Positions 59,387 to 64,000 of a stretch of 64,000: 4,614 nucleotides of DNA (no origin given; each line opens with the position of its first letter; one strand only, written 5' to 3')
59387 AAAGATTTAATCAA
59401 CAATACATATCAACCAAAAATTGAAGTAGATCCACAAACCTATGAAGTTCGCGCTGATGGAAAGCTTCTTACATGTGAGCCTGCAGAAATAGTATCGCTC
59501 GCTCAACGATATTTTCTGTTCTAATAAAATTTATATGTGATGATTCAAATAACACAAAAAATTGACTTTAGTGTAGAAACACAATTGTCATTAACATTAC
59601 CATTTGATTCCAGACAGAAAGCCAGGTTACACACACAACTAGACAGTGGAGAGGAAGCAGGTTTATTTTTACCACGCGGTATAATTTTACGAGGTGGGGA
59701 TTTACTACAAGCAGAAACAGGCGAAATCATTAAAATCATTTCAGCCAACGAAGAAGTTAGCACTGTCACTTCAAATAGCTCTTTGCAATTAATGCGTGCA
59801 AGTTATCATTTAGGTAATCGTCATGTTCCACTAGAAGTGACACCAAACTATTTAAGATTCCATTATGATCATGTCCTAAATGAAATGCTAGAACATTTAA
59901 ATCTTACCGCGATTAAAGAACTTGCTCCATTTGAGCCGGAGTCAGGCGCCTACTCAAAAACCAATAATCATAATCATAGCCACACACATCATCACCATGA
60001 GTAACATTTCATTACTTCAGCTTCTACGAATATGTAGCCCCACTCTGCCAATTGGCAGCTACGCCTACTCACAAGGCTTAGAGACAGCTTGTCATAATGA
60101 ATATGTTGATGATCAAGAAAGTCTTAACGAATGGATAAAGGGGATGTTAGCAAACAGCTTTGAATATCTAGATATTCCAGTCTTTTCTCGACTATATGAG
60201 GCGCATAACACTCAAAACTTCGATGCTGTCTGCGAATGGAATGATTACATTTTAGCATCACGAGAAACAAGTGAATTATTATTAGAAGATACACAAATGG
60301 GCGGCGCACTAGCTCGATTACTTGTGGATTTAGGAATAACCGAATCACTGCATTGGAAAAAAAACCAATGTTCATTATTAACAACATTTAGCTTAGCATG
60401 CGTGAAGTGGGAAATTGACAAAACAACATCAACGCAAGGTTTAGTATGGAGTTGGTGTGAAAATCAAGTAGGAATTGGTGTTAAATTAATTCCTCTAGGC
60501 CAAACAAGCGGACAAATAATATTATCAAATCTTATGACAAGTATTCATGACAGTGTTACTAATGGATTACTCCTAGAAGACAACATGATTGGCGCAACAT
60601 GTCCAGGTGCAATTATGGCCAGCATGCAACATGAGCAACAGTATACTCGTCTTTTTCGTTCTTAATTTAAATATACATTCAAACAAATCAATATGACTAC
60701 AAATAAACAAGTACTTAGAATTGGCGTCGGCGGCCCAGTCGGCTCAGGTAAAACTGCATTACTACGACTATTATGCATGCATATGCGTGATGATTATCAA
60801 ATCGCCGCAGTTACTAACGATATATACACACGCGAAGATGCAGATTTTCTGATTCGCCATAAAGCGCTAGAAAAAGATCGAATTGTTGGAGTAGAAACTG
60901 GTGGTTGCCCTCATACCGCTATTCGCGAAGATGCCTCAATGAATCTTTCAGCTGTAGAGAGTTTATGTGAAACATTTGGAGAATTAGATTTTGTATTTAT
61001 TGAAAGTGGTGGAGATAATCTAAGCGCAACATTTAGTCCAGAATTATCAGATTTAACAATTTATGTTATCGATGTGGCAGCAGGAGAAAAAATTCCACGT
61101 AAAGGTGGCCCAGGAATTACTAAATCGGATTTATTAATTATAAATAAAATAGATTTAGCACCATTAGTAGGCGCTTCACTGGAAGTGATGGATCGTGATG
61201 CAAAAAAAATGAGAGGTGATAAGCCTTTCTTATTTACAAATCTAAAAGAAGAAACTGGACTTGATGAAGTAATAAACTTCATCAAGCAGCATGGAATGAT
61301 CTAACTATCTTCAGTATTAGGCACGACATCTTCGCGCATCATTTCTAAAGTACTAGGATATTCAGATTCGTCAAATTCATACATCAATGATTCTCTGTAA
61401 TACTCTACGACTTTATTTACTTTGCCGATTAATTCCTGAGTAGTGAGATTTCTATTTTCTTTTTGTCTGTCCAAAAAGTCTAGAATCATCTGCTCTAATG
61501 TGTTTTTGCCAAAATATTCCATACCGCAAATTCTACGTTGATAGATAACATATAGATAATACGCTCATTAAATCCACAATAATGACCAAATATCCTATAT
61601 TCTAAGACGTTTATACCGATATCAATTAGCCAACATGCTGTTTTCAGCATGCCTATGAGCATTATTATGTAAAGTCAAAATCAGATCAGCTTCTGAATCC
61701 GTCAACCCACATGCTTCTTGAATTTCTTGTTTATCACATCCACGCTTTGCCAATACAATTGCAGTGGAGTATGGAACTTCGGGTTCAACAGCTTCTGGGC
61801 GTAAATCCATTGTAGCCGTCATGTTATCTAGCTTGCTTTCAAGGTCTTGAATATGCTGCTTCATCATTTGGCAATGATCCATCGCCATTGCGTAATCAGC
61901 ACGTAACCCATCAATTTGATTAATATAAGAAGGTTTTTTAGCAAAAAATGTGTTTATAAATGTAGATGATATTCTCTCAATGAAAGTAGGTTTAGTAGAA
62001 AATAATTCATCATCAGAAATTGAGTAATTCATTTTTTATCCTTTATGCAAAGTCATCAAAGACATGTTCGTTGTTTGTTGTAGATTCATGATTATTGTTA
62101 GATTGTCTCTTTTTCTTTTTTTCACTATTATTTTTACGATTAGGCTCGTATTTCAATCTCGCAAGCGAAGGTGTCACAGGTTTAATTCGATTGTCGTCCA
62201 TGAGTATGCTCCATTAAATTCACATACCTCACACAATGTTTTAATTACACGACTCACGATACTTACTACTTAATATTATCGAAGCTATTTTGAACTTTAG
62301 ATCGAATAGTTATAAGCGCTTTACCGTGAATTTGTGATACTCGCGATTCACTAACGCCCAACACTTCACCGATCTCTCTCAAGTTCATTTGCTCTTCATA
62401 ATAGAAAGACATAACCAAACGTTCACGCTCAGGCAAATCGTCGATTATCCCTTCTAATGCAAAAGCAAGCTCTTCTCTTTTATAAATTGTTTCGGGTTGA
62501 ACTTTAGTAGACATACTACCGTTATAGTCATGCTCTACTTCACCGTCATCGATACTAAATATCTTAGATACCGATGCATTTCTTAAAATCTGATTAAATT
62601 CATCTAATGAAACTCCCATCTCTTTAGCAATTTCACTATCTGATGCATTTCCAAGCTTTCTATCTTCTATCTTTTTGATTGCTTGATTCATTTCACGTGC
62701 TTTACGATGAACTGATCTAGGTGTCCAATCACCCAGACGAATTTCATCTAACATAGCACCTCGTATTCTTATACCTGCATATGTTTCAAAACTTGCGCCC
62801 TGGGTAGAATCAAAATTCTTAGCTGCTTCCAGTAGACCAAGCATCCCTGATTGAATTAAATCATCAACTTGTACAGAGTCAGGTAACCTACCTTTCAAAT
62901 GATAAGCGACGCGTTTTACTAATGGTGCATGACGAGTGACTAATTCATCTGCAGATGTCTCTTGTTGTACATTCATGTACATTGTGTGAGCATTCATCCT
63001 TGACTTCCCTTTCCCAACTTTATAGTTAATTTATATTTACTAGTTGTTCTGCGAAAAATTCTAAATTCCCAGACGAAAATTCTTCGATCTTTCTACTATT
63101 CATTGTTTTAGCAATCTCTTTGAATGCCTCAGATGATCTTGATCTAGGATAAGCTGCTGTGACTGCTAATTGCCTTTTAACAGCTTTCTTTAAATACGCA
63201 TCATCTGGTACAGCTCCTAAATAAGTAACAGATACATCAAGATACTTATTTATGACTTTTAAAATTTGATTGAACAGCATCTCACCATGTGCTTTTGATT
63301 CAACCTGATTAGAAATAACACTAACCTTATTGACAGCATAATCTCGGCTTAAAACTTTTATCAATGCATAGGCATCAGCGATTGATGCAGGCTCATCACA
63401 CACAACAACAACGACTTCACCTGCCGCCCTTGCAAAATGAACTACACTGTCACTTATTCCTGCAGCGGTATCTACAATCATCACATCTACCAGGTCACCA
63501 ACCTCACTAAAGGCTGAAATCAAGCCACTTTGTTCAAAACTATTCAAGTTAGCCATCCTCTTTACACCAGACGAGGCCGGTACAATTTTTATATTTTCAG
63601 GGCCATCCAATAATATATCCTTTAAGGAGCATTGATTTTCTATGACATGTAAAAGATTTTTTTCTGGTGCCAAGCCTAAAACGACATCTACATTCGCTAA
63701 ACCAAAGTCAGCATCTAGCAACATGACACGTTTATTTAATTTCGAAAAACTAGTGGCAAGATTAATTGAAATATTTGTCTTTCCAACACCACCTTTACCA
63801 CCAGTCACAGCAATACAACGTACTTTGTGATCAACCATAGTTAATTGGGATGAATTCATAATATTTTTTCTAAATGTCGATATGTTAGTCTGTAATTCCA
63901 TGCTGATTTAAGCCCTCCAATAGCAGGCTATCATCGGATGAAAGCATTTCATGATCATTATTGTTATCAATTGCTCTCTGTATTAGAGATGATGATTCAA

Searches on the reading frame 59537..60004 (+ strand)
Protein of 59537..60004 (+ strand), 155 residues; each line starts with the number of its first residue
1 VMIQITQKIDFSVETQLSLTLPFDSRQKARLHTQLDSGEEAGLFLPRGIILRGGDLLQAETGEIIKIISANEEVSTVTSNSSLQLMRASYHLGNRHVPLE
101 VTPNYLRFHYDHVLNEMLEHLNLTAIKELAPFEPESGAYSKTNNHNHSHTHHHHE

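Call 60: search_protein_families(library=pfam, proteins=[window:59537-60004:+], max_evalue=0.0001)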
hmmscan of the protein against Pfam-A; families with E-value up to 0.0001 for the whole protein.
window:59537-60004:+ (155 aa): 2 families
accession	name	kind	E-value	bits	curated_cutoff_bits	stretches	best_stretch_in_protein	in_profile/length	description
PF05194.17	UreE_C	-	1.1e-28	99.7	23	1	72-154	1-86/87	UreE urease accessory protein, C-terminal domain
PF02814.20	UreE_N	-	2.1e-15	56.4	26.9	1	15-65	12-62/62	UreE urease accessory protein, N-terminal domain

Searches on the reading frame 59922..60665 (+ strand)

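Call 60: search_protein_families(library=pfam, proteins=[window:59922-60665:+], max_evalue=0.0001)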
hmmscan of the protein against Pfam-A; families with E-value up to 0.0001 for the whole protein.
window:59922-60665:+ (247 aa): 1 family
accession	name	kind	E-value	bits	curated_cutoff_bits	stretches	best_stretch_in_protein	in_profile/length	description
PF01730.21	UreF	-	2e-36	126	23.3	1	62-204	1-150/151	UreF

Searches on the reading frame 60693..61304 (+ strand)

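Call 60: search_protein_families(library=pfam, proteins=[window:60693-61304:+], max_evalue=0.0001)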
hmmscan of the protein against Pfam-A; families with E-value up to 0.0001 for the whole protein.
window:60693-61304:+ (203 aa): 2 families
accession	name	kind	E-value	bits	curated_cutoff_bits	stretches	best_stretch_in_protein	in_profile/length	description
PF02492.25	cobW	-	3.7e-41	141.1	20.7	1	10-180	3-179/180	CobW/HypB/UreG, nucleotide-binding domain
PF03308.22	MeaB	-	3.5e-05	23.4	23.1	0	7-200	33-234/273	Methylmalonyl Co-A mutase-associated GTPase MeaB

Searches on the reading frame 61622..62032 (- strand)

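Call 60: search_protein_families(library=pfam, proteins=[window:61622-62032:-], max_evalue=0.0001)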
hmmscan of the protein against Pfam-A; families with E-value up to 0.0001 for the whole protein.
window:61622-62032:- (136 aa): 1 family
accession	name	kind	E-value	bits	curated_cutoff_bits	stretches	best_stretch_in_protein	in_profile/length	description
PF10975.14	DUF2802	-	8.6e-14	51.9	33.5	1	57-123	2-68/68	Protein of unknown function (DUF2802)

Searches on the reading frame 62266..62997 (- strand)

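Call 60: search_protein_families(library=pfam, proteins=[window:62266-62997:-], max_evalue=0.0001)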
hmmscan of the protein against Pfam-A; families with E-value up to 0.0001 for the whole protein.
window:62266-62997:- (243 aa): 6 families
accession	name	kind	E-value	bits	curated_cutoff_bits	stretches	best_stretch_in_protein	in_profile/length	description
PF04542.20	Sigma70_r2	-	2.8e-19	69.1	24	1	19-91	1-70/71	Sigma-70 region 2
PF04545.22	Sigma70_r4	-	5e-19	68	24.1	1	185-232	2-49/50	Sigma-70, region 4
PF08281.18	Sigma70_r4_2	-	6.4e-09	35.8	25.7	1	180-222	3-45/54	Sigma-70, region 4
PF04539.22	Sigma70_r3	-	1.8e-07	31.6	25.3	1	100-157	3-60/78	Sigma-70 region 3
PF13384.12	HTH_23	-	3.1e-06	27.3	24.6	0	189-223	3-37/50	Homeodomain-like domain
PF04967.18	HTH_10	-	1.7e-05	25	23.1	0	121-142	27-48/53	HTH DNA binding domain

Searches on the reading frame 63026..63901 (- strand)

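Call 60: search_protein_families(library=pfam, proteins=[window:63026-63901:-], max_evalue=0.0001)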
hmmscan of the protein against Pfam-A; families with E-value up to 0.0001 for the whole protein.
window:63026-63901:- (291 aa): 6 families
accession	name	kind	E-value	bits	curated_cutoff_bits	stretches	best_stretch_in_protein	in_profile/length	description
PF01656.29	CbiA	-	4e-18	66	25.4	1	30-245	1-123/125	CobQ/CobB/MinD/ParA nucleotide binding domain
PF13614.12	AAA_31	-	7.1e-17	62.3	27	1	28-184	2-164/177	AAA domain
PF10609.15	ParA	-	3.3e-16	59.9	27.1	1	28-267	4-245/246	NUBPL iron-transfer P-loop NTPase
PF02374.21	ArsA_ATPase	-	3.6e-07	30.1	24.3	1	32-65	5-38/305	Anion-transporting ATPase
PF00142.24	Fer4_NifH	-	2.4e-06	27.7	25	1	30-271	3-248/271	4Fe-4S iron sulfur cluster binding proteins, NifH/frxC family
PF09140.17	MipZ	-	7.9e-06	25.8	20.7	1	29-201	2-160/262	ATPase MipZ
